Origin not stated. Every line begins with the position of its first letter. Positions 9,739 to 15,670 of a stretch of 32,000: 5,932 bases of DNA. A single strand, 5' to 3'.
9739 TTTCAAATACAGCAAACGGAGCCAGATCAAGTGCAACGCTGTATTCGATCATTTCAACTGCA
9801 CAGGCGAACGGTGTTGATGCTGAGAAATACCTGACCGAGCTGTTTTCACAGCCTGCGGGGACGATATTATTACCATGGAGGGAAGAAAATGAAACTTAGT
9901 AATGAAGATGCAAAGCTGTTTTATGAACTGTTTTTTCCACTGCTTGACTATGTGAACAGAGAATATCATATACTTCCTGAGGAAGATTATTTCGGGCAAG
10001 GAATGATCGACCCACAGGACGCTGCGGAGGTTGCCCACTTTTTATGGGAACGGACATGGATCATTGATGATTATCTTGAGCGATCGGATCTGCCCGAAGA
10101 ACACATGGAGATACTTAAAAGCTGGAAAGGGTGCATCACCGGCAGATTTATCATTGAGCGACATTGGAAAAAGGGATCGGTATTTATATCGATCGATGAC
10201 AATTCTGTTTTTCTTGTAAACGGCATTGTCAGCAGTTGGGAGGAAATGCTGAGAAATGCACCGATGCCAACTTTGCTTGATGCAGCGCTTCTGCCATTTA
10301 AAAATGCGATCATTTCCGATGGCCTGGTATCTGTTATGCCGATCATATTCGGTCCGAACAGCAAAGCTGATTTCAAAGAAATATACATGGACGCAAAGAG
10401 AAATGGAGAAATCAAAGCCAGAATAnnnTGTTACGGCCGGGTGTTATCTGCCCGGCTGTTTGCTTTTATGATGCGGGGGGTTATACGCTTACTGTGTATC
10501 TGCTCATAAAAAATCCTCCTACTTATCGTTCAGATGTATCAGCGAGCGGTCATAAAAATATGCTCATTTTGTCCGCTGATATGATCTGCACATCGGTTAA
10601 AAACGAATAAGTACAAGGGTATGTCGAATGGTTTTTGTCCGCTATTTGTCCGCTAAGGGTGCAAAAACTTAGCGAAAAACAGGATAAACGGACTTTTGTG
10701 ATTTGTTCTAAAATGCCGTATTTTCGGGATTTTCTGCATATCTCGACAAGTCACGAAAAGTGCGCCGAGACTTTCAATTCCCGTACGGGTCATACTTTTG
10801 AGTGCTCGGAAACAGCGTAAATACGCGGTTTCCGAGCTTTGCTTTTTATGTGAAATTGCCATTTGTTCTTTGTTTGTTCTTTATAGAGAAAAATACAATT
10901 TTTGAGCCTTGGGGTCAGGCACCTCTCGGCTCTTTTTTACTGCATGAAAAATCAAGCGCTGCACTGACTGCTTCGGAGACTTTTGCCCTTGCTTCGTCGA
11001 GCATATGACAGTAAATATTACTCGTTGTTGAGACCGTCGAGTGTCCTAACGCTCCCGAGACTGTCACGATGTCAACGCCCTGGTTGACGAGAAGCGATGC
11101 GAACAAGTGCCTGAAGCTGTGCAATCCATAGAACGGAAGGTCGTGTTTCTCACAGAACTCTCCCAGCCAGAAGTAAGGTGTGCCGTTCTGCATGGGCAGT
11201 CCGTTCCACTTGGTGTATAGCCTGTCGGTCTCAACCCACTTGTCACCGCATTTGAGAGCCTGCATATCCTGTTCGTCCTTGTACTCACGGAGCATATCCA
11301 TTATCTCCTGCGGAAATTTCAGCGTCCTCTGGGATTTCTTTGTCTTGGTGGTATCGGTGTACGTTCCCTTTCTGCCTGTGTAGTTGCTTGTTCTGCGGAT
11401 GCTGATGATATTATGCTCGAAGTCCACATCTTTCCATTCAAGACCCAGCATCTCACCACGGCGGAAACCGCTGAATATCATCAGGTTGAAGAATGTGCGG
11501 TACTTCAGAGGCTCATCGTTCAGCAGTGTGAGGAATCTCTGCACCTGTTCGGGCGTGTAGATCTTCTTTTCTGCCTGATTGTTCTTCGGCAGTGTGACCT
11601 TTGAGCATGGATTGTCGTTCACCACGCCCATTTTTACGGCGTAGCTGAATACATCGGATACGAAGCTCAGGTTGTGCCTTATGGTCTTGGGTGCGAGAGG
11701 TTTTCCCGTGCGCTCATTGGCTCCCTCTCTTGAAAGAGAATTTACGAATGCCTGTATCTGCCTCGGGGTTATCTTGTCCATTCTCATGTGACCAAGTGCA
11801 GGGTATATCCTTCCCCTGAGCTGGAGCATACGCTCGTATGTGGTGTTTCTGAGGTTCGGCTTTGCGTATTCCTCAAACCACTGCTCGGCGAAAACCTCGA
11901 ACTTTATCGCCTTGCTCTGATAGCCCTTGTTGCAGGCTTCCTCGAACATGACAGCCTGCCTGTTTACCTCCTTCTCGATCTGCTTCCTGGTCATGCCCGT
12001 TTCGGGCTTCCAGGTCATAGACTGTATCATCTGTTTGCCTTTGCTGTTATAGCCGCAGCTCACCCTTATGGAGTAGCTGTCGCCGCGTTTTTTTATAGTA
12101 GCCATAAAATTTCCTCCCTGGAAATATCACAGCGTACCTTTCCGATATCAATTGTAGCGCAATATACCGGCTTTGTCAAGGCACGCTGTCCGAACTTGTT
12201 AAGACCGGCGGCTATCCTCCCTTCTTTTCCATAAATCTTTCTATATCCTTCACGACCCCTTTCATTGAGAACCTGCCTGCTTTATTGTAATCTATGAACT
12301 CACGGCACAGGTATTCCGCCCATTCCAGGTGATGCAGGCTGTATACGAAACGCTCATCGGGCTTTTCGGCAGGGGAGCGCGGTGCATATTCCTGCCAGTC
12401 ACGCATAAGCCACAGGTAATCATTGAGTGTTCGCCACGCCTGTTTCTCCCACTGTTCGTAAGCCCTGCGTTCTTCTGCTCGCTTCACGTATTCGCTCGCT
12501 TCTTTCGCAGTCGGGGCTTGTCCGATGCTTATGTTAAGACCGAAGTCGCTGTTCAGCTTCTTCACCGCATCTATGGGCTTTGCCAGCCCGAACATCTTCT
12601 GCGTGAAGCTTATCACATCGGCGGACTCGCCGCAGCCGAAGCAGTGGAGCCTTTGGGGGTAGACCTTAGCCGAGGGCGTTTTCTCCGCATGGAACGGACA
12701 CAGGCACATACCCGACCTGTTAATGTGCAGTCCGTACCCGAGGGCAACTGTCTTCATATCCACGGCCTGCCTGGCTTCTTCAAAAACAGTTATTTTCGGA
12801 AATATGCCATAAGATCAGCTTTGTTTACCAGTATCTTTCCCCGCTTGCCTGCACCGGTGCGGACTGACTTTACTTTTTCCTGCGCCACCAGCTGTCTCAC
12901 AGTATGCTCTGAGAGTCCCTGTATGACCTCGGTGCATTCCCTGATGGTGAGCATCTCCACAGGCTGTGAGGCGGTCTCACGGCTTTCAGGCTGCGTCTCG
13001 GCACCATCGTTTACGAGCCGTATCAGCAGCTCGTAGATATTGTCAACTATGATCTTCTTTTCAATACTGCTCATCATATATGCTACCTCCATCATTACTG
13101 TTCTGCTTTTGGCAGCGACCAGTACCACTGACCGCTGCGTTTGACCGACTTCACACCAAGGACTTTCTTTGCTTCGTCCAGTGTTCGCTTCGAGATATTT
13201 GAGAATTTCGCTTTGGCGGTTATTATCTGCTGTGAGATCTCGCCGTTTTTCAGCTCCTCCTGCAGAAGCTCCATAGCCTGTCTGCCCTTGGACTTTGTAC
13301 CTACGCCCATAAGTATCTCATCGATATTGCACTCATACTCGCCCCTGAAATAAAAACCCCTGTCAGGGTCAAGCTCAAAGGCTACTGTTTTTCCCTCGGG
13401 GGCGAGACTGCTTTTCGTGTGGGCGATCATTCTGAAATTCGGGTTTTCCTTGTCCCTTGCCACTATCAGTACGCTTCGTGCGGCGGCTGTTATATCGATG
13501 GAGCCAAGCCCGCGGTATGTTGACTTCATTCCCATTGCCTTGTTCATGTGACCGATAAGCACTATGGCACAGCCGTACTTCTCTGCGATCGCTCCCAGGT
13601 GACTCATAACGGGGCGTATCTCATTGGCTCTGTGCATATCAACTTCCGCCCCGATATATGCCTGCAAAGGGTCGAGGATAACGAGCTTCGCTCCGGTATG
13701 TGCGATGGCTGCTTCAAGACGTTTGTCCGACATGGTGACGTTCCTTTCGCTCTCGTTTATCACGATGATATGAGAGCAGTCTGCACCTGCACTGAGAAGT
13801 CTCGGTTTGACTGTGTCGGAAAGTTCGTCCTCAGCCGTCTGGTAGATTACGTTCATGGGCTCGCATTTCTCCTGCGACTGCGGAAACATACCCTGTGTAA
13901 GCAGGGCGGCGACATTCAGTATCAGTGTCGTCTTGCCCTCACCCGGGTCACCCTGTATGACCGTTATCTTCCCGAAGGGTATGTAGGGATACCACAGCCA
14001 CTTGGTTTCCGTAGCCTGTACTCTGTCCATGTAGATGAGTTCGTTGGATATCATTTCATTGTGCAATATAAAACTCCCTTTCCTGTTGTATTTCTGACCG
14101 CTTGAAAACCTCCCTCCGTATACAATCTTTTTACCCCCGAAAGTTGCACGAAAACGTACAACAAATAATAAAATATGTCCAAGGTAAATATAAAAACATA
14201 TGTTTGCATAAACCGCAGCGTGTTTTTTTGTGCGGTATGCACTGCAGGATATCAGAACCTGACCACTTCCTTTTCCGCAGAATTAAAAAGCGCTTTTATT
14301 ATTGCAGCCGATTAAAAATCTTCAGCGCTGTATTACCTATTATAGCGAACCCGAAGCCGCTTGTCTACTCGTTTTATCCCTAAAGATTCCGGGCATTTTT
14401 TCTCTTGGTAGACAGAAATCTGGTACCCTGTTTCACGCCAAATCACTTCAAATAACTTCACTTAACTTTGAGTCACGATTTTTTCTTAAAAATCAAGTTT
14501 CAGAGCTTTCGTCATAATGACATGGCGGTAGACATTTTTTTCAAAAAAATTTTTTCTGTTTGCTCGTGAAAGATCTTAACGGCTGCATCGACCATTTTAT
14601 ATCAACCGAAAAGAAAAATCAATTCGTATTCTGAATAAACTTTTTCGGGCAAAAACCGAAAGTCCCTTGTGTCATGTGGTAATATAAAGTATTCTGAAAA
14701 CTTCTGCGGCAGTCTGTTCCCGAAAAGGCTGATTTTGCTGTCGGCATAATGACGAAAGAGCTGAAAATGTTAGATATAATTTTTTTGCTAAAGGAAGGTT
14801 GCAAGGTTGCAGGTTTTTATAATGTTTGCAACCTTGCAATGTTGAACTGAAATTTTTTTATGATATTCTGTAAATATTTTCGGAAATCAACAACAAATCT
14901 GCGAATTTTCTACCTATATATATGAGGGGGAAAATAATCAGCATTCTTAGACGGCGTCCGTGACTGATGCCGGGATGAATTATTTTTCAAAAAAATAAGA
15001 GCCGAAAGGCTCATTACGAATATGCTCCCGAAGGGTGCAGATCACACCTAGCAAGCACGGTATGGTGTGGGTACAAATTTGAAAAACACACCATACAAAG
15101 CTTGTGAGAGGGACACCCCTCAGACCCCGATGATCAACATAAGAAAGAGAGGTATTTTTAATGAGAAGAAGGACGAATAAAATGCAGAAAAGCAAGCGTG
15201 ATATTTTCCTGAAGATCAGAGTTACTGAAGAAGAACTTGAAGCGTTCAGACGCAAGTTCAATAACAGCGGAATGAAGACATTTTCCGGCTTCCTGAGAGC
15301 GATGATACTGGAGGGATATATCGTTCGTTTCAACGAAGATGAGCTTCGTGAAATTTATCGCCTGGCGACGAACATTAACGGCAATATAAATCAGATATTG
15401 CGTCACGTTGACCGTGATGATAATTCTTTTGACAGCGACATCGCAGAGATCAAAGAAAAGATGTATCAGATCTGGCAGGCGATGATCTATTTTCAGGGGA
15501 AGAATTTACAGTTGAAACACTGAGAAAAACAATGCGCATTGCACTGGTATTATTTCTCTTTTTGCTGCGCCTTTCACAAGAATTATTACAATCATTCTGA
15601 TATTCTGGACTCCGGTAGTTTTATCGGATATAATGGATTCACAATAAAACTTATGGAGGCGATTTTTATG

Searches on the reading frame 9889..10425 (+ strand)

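Call 55: search_protein_families(library=pfam, proteins=[window:9889-10425:+], max_evalue=1)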
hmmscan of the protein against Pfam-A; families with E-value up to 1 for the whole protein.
window:9889-10425:+ (179 aa): 1 family
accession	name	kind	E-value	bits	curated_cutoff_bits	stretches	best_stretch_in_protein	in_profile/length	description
PF08465.15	Herpes_TK_C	-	0.11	12.7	21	1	164-178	12-26/33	Thymidine kinase from Herpesvirus C-terminal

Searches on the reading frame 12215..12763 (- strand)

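Call 55: search_protein_families(library=pfam, proteins=[window:12215-12763:-], max_evalue=1)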
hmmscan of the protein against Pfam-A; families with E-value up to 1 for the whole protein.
window:12215-12763:- (183 aa): 1 family
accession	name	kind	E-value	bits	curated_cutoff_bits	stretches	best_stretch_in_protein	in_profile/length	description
PF01807.25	Zn_ribbon_DnaG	-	1.2e-14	54.4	24.9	1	19-80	33-95/98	CHC2 zinc finger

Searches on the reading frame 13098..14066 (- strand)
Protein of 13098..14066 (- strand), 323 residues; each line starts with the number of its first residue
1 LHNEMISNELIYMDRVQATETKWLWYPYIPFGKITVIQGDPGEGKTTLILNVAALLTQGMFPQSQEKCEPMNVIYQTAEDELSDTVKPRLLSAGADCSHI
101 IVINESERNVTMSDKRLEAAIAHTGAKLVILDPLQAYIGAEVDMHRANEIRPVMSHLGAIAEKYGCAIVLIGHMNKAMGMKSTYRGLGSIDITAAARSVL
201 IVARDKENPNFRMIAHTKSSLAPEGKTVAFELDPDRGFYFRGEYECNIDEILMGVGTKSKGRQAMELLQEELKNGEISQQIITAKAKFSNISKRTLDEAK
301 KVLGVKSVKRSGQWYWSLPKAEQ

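Call 55: search_protein_families(library=pfam, proteins=[window:13098-14066:-], max_evalue=1)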
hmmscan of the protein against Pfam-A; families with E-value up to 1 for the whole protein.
window:13098-14066:- (323 aa): 21 families
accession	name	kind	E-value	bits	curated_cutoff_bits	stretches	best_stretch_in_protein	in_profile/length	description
PF13481.12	AAA_25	-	2.8e-26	92.8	27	1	17-177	18-193/195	AAA domain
PF03796.21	DnaB_C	-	2e-05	24.6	27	1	34-185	21-189/255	DnaB-like helicase C terminal domain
PF06745.19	ATPase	-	2.4e-05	24.3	26.6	1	29-185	16-169/231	KaiC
PF13401.12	AAA_22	-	7.5e-05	23.5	27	1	33-173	6-123/130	AAA domain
PF13086.12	AAA_11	-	0.00037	20.8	27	1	32-106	17-93/257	AAA domain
PF05729.18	NACHT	-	0.0054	17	26.7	1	35-65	3-33/167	NACHT domain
PF13191.12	AAA_16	-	0.0063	17.5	32.6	1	34-88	26-84/167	AAA ATPase domain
PF07728.20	AAA_5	-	0.023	15.2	22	1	36-105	3-74/139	AAA domain (dynein-related subfamily)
PF07088.17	GvpD_P-loop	-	0.023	15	24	1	31-197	9-179/189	GvpD gas vesicle protein, P-loop domain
PF00004.35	AAA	-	0.024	15.5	21.2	1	37-111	3-47/131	ATPase family associated with various cellular activities (AAA)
PF20720.3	nSTAND3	-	0.04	14.1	27.2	1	34-58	19-43/155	Novel STAND NTPase 3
PF25199.1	nSTAND_NTPase5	-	0.053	13.8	34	1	33-57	42-66/145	Novel STAND NTPase 5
PF09848.15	SLFN-g3_helicase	-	0.055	13.2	24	1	33-62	2-26/354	Schlafen group 3, DNA/RNA helicase domain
PF18030.7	Rimk_N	-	0.069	13.9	26.4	1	109-169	10-77/94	RimK PreATP-grasp domain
PF03266.21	NTPase_1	-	0.073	13.4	23.9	1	36-58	3-25/168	NTPase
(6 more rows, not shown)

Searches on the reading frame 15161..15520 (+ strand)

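Call 66: search_protein_families(library=pfam, proteins=[window:15161-15520:+], max_evalue=0.0001)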
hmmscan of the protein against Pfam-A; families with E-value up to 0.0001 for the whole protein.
window:15161-15520:+ (120 aa): 1 family
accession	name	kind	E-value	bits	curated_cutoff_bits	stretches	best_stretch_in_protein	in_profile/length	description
PF21983.2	NikA-like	-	2.3e-15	56.9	27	1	12-81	2-70/72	Mobilization protein NikA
